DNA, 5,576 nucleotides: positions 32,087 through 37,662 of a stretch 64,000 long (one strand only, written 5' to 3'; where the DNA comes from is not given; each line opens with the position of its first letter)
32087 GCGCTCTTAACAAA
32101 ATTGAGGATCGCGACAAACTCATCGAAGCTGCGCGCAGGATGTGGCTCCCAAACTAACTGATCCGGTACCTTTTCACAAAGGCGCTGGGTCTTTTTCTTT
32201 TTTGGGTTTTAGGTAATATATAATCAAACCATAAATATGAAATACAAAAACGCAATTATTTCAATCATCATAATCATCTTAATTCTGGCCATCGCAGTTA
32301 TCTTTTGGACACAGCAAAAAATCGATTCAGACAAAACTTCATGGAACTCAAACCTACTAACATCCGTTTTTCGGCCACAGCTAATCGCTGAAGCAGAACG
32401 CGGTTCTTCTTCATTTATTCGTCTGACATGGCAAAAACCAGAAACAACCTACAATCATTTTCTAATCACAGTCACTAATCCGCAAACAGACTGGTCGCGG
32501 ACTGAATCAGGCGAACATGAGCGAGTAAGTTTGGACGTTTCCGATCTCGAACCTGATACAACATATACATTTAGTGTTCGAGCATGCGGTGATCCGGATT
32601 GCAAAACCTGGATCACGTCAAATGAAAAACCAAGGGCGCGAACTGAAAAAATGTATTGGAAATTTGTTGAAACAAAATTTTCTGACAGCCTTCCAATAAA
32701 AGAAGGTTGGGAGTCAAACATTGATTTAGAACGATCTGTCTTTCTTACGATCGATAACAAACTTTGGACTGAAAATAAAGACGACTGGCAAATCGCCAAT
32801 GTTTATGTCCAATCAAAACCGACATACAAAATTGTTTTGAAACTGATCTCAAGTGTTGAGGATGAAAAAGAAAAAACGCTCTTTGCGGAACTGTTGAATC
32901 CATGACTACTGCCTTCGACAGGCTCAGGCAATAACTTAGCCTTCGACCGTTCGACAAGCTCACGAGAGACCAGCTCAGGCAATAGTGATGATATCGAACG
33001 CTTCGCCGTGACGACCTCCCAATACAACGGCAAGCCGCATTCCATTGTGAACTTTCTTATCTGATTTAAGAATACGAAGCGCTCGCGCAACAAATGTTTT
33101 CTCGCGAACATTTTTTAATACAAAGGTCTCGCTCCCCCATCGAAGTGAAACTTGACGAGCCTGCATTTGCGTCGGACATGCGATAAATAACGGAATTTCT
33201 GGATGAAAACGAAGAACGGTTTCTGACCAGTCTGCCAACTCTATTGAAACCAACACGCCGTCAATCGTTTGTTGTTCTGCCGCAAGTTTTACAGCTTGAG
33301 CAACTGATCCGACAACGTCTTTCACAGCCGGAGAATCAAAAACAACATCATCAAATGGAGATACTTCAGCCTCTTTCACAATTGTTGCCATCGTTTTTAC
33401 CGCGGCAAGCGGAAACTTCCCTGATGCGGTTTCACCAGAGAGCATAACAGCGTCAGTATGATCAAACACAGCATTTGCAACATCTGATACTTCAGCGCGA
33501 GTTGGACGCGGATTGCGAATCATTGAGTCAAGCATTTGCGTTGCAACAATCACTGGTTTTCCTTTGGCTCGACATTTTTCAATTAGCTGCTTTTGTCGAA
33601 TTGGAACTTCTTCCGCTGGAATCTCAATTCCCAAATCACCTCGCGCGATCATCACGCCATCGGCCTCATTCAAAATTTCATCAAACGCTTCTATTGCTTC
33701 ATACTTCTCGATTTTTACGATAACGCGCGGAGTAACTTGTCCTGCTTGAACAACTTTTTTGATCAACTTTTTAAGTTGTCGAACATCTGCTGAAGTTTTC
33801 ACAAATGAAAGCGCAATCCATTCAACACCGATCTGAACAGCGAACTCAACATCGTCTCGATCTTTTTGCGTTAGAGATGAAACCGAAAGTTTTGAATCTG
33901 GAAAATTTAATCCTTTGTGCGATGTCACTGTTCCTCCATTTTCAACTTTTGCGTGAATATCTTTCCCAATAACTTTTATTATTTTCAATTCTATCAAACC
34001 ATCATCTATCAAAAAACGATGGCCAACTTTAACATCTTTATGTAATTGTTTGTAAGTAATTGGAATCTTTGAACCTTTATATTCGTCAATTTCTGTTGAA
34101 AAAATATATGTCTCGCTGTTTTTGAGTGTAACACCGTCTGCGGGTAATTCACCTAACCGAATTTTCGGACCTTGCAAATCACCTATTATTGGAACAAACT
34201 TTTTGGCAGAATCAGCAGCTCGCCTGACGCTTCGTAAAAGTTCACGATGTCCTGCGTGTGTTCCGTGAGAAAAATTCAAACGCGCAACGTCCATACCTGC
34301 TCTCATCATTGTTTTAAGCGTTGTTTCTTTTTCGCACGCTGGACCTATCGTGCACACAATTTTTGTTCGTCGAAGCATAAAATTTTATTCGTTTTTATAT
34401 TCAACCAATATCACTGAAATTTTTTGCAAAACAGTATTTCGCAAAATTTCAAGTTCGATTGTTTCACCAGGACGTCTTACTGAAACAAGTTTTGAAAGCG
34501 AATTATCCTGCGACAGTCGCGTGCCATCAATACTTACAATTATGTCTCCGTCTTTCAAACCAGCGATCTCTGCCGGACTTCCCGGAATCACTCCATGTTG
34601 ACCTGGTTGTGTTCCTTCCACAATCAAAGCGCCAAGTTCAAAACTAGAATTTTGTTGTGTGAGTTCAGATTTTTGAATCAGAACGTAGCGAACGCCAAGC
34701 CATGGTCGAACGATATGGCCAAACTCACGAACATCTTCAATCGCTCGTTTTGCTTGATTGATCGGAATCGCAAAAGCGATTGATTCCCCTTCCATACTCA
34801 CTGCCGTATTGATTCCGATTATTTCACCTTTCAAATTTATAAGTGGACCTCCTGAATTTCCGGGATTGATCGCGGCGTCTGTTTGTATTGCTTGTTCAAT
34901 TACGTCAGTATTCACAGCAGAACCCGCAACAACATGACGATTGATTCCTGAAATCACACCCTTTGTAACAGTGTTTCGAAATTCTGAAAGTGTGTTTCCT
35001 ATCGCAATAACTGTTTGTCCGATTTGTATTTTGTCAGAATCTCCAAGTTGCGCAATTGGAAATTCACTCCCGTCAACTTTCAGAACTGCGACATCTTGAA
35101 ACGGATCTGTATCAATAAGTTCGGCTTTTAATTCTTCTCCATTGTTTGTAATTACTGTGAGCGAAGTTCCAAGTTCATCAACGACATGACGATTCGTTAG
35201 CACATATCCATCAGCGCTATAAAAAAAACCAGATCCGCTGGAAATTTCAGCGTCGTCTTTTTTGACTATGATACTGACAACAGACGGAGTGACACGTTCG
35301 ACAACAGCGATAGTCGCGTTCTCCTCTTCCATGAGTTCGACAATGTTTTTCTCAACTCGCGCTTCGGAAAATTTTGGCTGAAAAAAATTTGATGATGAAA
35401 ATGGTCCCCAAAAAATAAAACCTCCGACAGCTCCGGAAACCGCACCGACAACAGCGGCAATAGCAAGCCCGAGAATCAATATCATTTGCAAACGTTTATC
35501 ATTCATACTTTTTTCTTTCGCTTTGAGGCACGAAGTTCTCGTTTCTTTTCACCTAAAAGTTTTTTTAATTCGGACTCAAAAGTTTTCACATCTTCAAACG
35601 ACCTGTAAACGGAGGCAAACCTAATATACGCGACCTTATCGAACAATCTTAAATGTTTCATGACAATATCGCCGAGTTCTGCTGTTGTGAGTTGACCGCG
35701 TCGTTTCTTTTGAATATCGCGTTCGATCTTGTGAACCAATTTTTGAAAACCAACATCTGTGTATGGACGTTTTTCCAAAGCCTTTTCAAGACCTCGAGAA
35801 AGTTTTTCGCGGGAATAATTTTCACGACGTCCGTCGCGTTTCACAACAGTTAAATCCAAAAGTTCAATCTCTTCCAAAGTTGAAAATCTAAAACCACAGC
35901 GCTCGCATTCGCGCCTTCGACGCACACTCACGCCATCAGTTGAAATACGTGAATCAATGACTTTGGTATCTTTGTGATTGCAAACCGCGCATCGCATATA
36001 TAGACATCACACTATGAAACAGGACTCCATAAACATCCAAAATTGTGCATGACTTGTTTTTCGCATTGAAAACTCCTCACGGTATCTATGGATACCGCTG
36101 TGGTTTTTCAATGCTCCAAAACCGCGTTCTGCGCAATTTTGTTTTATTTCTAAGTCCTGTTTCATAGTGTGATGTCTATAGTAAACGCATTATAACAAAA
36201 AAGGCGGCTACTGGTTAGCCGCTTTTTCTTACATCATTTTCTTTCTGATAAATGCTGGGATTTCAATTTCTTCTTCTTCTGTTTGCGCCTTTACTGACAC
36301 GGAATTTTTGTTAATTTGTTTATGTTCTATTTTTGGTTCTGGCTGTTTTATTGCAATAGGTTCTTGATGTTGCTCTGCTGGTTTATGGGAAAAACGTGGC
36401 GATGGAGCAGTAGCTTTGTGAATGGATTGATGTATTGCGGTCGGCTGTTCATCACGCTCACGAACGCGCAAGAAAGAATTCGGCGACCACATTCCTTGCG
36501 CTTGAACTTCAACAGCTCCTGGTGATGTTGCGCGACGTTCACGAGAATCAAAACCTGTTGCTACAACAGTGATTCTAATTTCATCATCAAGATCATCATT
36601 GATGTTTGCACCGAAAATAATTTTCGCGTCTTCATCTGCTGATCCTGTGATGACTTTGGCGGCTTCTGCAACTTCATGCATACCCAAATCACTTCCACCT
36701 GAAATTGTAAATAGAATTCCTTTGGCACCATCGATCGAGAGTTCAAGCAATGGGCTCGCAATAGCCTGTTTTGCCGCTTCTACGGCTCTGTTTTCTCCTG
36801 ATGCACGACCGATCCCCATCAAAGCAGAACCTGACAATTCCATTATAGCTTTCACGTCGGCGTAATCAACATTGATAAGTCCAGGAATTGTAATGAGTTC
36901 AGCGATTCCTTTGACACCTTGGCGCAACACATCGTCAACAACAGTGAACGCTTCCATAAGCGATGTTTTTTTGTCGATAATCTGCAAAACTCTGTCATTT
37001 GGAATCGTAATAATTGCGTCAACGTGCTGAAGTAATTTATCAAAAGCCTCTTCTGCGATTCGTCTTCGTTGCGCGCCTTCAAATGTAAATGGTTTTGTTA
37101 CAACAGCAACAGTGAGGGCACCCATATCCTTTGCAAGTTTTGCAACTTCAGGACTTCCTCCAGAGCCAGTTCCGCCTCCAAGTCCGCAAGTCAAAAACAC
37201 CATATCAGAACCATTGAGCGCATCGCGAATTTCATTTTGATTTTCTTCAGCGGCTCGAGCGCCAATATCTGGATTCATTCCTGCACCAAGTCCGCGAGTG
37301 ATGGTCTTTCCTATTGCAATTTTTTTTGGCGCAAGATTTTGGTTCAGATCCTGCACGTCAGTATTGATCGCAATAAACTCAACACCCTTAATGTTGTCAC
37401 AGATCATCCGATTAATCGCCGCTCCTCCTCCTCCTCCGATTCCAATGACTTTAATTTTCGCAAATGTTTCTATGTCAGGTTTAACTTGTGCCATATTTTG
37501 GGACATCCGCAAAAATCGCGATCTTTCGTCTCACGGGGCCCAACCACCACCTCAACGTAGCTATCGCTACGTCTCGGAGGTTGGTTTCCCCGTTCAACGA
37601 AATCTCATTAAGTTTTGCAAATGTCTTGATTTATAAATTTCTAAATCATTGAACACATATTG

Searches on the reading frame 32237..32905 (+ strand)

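Call 10: search_protein_families(library=pfam, proteins=[window:32237-32905:+], max_evalue=0.01)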
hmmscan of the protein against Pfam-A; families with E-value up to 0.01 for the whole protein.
window:32237-32905:+ (222 aa): 2 families
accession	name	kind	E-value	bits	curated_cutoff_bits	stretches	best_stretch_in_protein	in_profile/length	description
PF00041.27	fn3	-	2.6e-09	37.6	25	1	51-117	8-69/84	Fibronectin type III domain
PF16656.11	Pur_ac_phosph_N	-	0.0015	19.5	30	1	58-119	12-83/93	Purple acid Phosphatase, N-terminal domain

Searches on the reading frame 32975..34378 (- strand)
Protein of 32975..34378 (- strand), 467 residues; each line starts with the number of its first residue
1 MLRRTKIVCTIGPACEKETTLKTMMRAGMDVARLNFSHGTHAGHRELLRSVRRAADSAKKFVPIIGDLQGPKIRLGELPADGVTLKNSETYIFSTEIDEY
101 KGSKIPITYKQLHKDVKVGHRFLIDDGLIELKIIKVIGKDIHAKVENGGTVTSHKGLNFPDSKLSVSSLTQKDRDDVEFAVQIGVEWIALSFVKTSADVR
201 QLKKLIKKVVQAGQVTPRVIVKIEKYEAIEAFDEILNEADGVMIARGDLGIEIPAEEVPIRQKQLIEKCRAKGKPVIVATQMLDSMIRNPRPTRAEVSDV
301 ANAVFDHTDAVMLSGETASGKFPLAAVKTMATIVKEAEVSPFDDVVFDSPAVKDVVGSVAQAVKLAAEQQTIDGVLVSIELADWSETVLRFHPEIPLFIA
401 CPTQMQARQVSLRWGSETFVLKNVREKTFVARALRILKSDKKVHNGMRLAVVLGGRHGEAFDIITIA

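Call 10: search_protein_families(library=pfam, proteins=[window:32975-34378:-], max_evalue=0.01)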
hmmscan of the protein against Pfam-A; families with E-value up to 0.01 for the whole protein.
window:32975-34378:- (467 aa): 3 families
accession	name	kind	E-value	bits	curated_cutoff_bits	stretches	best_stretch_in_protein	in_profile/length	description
PF00224.27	PK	-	4.4e-117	391.3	30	1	3-327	2-328/328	Pyruvate kinase, barrel domain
PF02887.21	PK_C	-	1.1e-05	25.9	28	1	359-458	3-103/114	Pyruvate kinase, alpha/beta domain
PF03328.21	HpcH_HpaI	-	6.3e-05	22.8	25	1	175-253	76-158/221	HpcH/HpaI aldolase/citrate lyase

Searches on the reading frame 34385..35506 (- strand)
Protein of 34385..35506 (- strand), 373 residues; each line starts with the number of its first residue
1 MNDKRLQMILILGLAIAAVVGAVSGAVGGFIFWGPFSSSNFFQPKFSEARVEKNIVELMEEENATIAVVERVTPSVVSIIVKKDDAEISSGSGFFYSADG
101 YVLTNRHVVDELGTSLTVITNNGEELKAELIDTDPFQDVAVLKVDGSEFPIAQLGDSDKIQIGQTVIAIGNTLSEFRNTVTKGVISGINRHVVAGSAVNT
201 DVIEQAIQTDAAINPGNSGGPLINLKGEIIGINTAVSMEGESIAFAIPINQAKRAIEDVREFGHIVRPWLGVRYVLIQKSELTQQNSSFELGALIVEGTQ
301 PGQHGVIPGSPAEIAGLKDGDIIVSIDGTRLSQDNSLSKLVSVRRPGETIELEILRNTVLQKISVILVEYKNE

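Call 10: search_protein_families(library=pfam, proteins=[window:34385-35506:-], max_evalue=0.01)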
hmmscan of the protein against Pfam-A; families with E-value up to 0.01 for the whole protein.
window:34385-35506:- (373 aa): 7 families
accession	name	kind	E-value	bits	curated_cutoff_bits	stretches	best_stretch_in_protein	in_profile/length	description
PF13365.12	Trypsin_2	-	6.4e-33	115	27.6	1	91-232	1-144/144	Trypsin-like peptidase domain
PF00089.32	Trypsin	-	1.9e-20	74.1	20.6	1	91-256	27-220/220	Trypsin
PF13180.12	PDZ_2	-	1.4e-12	48.1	27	1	279-366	12-79/80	PDZ domain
PF17820.7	PDZ_6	-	7.9e-11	42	27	1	306-356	5-54/54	PDZ domain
PF00595.29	PDZ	-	1.7e-06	28.7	23.2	1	304-355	30-81/81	PDZ domain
PF10459.15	Peptidase_S46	-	0.00014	21.1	22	0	209-244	626-661/698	Peptidase S46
PF04583.17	Baculo_p74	-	0.0079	16.2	23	0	30-88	111-169/215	Baculoviridae p74 conserved region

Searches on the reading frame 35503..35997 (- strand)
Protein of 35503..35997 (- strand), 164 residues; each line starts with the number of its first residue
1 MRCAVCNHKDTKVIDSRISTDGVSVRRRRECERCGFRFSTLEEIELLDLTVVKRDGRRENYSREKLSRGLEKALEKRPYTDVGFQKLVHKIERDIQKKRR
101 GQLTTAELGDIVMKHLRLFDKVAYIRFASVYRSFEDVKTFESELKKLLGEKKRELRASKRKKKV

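Call 10: search_protein_families(library=pfam, proteins=[window:35503-35997:-], max_evalue=0.01)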
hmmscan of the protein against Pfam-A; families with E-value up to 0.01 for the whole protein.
window:35503-35997:- (164 aa): 3 families
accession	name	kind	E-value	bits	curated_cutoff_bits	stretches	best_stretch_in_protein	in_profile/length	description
PF03477.21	ATP-cone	-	7.5e-22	78.1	25.8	1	50-136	2-87/88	ATP cone domain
PF22811.2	Zn_ribbon_NrdR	-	4.7e-18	65.3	27.2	1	1-42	1-42/42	Transcriptional repressor NrdR-like, N-terminal domain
PF20537.3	DUF6752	-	0.0049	17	27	0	87-113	4-30/55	Domain of unknown function (DUF6752)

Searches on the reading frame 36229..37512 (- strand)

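Call 9: search_protein_families(library=pfam, proteins=[window:36229-37512:-], max_evalue=0.01)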
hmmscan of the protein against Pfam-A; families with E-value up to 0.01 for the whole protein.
window:36229-37512:- (427 aa): 4 families
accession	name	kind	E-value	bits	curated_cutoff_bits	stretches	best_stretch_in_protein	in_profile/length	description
PF00091.31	Tubulin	-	1e-46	160.1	33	1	19-180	1-190/190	Tubulin/FtsZ family, GTPase domain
PF12327.13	FtsZ_C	-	2.6e-35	121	27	1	228-322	1-95/95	FtsZ family, C-terminal domain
PF04055.27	Radical_SAM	-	0.0017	19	29.5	1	89-226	31-165/166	Radical SAM superfamily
PF13809.12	Tubulin_2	-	0.002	17.9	27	0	102-130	161-189/356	Tubulin like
